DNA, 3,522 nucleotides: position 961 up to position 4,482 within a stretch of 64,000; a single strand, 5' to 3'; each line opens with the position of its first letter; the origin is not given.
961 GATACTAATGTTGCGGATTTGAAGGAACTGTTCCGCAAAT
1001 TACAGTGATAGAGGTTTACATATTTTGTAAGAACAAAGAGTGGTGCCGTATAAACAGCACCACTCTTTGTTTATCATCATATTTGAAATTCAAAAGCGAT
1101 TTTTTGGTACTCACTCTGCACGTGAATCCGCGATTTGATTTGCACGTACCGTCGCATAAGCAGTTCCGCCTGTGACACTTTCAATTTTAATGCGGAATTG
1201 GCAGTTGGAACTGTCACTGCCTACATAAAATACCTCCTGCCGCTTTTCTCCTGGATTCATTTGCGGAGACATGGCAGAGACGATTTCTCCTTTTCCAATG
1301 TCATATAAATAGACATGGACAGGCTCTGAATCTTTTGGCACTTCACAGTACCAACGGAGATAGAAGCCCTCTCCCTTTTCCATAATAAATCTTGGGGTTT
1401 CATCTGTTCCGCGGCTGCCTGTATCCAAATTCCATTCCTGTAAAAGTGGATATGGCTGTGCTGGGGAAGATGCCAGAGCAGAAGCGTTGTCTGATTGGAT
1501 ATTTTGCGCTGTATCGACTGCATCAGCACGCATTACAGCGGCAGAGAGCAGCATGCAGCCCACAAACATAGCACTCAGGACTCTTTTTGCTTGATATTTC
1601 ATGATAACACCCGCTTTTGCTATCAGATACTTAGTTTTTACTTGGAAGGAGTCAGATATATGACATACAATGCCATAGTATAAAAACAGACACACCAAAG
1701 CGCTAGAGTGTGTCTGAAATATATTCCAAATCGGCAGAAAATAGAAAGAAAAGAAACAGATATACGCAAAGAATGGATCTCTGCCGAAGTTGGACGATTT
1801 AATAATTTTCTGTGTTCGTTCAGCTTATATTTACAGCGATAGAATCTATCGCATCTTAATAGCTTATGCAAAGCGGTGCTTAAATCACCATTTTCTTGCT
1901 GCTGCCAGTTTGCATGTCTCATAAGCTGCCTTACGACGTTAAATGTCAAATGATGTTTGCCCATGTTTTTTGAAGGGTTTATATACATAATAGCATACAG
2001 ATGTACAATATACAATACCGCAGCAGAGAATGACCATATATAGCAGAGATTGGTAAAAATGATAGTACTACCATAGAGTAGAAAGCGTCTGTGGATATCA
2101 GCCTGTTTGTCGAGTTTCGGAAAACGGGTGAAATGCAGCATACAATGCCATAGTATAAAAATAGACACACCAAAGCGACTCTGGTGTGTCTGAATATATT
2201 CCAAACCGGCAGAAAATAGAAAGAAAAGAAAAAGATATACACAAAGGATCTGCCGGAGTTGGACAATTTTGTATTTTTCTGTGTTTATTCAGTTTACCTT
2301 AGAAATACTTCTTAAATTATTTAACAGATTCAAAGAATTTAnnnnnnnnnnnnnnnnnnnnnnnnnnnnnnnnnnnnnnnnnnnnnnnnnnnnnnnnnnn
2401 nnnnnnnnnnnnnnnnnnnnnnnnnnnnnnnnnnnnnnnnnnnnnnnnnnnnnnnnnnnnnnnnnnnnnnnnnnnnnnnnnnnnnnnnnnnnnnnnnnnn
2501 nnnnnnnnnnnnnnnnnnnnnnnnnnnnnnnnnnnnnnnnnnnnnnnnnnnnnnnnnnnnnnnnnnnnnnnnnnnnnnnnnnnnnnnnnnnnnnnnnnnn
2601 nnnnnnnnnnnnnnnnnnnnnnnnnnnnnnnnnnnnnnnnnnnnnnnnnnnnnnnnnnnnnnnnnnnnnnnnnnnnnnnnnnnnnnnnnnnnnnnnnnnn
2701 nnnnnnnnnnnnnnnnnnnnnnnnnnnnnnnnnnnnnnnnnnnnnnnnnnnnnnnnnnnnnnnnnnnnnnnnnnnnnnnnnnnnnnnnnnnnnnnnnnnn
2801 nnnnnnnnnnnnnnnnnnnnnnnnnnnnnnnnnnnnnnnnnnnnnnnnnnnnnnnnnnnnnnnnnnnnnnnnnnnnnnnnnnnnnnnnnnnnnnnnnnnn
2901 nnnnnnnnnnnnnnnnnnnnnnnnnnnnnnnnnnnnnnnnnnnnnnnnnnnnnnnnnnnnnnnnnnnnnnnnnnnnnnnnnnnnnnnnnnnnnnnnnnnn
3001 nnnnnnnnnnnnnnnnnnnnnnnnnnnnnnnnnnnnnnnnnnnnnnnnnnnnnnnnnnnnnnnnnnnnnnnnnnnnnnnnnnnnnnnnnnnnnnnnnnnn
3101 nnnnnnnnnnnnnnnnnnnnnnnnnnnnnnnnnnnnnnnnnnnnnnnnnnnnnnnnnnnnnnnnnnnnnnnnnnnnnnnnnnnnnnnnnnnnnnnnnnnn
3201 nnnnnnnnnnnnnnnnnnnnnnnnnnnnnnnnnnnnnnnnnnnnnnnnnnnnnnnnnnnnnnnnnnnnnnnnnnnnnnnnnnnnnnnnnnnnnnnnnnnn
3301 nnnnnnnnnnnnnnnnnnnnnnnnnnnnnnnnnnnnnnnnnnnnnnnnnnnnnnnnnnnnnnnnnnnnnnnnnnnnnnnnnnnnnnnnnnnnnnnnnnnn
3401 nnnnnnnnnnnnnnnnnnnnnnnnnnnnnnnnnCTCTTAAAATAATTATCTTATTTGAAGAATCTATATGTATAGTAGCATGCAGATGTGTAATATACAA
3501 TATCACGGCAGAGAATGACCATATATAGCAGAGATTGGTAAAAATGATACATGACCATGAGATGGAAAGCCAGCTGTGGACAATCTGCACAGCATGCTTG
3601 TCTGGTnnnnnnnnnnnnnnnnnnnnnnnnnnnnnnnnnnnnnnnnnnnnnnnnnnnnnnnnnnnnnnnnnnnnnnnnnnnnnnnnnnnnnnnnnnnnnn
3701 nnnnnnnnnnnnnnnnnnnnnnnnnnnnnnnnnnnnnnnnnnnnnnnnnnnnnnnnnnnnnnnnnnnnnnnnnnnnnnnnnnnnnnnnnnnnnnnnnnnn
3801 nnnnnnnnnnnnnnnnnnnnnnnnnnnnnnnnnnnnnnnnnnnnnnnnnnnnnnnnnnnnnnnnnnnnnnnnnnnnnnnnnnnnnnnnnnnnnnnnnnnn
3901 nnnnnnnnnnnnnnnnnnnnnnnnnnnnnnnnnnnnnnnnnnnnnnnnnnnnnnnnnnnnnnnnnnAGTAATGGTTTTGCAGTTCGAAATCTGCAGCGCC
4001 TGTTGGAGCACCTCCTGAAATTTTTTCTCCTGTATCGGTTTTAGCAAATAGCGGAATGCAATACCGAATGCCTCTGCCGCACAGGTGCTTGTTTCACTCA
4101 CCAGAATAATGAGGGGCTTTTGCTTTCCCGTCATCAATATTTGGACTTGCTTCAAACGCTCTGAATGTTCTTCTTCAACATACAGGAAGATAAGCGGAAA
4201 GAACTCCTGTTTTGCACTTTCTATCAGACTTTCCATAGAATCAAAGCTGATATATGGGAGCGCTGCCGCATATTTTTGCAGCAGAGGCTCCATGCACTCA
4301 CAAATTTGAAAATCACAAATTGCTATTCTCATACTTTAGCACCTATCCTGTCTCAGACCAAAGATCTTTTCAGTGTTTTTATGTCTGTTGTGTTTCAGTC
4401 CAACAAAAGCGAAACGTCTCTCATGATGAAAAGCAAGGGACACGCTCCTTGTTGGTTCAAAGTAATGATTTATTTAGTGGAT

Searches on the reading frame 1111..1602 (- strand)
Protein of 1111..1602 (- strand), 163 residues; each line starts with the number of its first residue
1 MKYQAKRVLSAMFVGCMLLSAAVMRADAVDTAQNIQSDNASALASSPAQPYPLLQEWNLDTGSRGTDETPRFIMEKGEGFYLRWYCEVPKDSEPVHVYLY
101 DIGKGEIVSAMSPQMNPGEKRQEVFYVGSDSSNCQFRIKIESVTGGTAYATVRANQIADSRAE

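Call 7: search_protein_families(library=pfam, proteins=[window:1111-1602:-], max_evalue=0.01)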
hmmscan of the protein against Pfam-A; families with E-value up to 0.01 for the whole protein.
window:1111-1602:- (163 aa): 0 families

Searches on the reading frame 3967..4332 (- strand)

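Call 50: search_protein_families(library=pfam, proteins=[window:3967-4332:-], max_evalue=1)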
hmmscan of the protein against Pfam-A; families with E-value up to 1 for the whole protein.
window:3967-4332:- (122 aa): 2 families
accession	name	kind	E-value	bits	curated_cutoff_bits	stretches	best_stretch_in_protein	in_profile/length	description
PF03572.23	Peptidase_S41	-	0.14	12.2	24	1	63-94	81-109/165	Peptidase family S41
PF24387.1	AEP-like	-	0.15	12.3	27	1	32-82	24-75/133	Archaeo-eukaryotic primase 1D-like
